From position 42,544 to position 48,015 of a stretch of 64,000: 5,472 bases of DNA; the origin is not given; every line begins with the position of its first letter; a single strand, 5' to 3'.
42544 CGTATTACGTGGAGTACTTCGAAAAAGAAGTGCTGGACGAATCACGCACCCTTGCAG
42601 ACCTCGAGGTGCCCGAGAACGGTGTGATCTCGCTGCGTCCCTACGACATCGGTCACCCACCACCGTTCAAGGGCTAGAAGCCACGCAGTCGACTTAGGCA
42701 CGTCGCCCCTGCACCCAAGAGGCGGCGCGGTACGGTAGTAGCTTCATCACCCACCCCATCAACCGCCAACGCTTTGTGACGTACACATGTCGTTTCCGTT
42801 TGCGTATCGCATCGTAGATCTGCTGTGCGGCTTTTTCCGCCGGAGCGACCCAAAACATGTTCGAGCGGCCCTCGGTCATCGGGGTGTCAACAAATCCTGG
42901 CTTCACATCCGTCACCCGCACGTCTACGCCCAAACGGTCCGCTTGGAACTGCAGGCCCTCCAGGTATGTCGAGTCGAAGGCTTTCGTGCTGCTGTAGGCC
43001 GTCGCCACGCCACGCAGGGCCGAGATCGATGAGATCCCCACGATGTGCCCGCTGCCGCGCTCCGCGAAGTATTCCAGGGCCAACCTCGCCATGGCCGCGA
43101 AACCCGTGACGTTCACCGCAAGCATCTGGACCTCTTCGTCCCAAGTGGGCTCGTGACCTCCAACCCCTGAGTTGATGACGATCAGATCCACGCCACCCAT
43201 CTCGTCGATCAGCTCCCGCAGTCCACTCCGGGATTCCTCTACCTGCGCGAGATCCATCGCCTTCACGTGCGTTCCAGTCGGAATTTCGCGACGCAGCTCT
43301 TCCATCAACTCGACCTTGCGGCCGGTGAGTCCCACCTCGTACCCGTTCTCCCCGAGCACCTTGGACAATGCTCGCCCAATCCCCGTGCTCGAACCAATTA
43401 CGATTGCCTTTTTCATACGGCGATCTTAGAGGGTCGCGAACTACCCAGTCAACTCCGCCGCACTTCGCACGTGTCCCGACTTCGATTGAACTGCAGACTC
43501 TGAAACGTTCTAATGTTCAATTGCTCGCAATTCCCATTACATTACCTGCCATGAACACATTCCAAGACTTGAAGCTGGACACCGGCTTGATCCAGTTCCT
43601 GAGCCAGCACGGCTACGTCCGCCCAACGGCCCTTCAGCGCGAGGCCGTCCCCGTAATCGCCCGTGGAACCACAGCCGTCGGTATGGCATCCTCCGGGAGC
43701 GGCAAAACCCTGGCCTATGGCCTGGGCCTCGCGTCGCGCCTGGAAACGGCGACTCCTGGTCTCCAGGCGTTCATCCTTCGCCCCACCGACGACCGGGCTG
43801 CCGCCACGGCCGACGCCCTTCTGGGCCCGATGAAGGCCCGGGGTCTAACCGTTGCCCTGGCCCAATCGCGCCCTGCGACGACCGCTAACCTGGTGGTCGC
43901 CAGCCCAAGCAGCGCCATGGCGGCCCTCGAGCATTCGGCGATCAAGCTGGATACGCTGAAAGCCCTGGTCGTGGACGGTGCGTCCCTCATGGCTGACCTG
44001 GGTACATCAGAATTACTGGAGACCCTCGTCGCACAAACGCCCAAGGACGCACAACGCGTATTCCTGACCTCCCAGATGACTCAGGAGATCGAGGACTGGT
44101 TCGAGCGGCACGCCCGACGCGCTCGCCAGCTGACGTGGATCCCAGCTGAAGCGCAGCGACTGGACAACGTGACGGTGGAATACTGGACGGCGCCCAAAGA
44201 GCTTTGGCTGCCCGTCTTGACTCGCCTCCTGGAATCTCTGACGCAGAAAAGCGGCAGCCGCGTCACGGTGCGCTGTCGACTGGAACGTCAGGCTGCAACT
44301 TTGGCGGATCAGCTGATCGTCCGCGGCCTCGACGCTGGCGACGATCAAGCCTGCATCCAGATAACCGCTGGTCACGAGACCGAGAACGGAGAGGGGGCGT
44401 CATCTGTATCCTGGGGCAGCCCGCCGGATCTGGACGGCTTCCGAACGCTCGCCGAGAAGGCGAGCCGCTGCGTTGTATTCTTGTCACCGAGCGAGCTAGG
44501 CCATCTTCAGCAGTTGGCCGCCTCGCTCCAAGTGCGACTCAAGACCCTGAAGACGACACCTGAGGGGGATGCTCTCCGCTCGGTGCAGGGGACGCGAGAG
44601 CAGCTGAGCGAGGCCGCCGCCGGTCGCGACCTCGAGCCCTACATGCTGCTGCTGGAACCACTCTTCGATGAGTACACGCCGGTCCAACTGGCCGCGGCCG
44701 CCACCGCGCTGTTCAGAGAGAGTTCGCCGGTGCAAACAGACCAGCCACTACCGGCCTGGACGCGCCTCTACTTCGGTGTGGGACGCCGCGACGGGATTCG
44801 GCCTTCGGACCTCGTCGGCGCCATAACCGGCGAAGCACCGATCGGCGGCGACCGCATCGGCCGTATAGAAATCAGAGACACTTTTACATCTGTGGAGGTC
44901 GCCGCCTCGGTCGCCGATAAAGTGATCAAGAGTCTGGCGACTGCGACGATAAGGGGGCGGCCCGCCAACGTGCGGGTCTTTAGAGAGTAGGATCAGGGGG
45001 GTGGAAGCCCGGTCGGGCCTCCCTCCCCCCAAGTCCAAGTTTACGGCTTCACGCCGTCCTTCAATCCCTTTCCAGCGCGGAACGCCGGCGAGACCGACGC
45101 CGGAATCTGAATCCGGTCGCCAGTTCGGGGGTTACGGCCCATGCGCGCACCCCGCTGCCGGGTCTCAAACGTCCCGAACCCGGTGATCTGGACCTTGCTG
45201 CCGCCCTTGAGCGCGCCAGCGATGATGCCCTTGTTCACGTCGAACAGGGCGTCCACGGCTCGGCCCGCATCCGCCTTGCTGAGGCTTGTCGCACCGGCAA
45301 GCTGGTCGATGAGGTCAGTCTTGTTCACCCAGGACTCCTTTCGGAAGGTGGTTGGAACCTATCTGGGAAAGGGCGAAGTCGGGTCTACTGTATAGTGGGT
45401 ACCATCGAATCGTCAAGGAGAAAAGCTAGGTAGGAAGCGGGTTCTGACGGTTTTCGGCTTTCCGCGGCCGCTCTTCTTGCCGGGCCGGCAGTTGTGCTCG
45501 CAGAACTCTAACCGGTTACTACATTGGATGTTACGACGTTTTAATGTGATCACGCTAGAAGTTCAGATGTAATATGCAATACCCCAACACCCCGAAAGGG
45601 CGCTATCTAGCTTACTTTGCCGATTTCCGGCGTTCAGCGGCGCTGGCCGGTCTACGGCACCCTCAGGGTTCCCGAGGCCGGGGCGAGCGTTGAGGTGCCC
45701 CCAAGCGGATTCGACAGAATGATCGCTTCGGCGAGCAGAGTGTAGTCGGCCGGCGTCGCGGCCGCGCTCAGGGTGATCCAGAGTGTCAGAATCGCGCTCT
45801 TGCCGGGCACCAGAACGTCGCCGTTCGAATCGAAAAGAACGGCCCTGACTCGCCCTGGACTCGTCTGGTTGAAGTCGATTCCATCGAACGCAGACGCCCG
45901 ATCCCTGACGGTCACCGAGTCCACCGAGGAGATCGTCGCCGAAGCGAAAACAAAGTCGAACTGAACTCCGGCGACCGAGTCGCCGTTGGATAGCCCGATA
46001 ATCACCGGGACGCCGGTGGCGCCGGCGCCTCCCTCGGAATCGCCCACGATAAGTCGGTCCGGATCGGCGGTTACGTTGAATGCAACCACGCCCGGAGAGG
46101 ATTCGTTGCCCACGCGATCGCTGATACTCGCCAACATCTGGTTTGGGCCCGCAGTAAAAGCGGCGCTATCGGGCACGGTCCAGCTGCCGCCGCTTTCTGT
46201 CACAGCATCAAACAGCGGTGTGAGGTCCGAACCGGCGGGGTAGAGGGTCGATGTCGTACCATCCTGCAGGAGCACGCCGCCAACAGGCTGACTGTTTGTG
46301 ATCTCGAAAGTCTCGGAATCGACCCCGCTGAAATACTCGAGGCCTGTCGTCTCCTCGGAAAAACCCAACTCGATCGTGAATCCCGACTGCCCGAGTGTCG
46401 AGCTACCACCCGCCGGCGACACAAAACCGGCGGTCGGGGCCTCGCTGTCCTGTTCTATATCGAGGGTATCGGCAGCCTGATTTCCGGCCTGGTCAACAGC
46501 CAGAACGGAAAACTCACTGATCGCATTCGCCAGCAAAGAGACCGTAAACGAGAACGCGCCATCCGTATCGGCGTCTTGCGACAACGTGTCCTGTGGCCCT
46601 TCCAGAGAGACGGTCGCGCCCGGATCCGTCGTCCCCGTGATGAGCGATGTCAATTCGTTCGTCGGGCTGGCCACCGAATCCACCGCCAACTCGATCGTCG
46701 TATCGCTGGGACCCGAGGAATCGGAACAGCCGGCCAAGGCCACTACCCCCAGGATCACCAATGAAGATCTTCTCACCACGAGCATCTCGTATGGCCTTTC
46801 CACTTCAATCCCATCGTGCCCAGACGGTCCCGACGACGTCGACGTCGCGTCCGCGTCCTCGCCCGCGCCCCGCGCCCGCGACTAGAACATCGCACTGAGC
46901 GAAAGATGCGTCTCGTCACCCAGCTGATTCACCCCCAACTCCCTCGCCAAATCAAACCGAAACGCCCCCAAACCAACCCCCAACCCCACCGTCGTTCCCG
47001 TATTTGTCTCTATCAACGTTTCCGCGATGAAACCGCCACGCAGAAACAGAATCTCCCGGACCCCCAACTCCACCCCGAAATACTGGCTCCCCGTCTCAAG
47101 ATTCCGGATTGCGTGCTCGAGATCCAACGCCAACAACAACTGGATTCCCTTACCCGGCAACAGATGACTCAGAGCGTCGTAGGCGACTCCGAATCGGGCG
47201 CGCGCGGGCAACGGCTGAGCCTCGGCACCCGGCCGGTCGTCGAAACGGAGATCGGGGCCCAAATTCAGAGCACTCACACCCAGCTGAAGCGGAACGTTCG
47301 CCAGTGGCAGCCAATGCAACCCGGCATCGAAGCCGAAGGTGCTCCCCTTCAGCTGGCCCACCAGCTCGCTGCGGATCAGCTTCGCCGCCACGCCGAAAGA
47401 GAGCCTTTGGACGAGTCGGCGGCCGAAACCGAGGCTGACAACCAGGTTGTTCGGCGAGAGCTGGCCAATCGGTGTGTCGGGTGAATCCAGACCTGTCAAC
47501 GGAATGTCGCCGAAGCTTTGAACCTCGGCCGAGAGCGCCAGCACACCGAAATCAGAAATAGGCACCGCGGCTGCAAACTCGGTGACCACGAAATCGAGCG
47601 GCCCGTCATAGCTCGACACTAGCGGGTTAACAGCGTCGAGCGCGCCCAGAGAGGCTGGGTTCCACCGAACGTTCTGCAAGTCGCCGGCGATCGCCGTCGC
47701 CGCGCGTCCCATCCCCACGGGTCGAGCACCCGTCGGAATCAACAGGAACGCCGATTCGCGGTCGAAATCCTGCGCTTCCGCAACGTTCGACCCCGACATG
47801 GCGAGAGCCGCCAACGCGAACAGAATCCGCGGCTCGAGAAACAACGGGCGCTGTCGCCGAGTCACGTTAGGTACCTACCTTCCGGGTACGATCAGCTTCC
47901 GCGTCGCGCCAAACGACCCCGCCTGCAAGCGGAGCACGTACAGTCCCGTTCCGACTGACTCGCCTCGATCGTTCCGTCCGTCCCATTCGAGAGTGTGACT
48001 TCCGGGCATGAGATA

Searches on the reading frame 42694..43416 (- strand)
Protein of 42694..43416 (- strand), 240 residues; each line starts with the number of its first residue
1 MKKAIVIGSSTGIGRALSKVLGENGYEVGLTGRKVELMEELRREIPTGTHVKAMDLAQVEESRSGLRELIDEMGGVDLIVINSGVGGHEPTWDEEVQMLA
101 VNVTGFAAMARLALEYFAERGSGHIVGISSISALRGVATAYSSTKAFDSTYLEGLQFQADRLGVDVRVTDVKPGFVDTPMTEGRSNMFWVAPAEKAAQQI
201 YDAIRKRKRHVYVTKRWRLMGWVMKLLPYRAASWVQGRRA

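Call 62: search_protein_families(library=pfam, proteins=[window:42694-43416:-], max_evalue=0.00001)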
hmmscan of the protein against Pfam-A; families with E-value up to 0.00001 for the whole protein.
window:42694-43416:- (240 aa): 2 families
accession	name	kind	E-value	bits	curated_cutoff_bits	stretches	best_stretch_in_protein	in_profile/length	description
PF00106.31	adh_short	-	7.1e-32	110.9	26.6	1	2-184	1-190/195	short chain dehydrogenase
PF13561.12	adh_short_C2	-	2.7e-20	73.4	27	1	10-186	5-186/236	Enoyl-(Acyl carrier protein) reductase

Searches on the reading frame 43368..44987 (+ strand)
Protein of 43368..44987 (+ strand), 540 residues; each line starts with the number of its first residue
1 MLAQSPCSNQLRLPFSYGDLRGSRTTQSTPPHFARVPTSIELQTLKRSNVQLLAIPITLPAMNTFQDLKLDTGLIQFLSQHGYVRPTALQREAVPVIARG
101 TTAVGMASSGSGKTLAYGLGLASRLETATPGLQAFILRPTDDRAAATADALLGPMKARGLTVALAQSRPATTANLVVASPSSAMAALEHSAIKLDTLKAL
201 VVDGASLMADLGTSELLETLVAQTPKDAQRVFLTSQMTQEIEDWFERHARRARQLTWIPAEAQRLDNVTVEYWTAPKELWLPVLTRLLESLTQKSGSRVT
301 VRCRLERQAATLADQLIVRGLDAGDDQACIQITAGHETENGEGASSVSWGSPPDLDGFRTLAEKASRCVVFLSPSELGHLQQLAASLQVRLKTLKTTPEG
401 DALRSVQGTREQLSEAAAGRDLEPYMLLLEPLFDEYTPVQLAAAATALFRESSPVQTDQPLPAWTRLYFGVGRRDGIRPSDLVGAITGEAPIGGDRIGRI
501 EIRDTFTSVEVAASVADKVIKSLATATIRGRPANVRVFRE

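Call 62: search_protein_families(library=pfam, proteins=[window:43368-44987:+], max_evalue=0.00001)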
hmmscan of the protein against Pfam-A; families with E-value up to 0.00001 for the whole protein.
window:43368-44987:+ (540 aa): 2 families
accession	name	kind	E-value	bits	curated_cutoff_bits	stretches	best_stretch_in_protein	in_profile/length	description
PF03880.21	DbpA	-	2.5e-23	82.3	25.6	1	466-536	1-71/72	DbpA RNA binding domain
PF00270.35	DEAD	-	6.4e-16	59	26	1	87-243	1-166/167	DEAD/DEAH box helicase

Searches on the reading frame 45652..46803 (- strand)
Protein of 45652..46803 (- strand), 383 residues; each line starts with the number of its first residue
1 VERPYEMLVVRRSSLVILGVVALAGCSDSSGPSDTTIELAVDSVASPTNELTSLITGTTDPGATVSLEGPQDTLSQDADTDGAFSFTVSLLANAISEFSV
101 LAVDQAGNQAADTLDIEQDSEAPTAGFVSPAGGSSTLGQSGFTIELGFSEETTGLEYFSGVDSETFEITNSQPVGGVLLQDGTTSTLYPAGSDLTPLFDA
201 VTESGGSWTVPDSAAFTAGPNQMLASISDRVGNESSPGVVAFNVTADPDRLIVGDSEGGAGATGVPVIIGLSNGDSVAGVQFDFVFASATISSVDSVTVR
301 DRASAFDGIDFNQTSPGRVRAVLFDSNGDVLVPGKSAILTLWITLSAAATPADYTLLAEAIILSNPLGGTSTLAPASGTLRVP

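Call 62: search_protein_families(library=pfam, proteins=[window:45652-46803:-], max_evalue=0.00001)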
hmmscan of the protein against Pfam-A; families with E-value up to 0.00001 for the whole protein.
window:45652-46803:- (383 aa): 2 families
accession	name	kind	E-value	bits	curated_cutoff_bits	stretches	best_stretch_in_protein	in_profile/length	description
PF17936.7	Big_6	-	6.1e-09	36.4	27.6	1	51-112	13-76/83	Bacterial Ig domain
PF19077.6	Big_13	-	5.2e-08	33.7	27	0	48-119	24-101/102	Bacterial Ig-like domain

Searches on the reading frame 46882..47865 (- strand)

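Call 62: search_protein_families(library=pfam, proteins=[window:46882-47865:-], max_evalue=0.00001)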
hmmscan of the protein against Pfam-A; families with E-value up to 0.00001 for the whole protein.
window:46882-47865:- (327 aa): 1 family
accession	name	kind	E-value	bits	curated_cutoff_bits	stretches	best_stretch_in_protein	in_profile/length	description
PF19572.5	PorV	-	1.5e-07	31.7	27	1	38-230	13-218/243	Type IX secretion system protein PorV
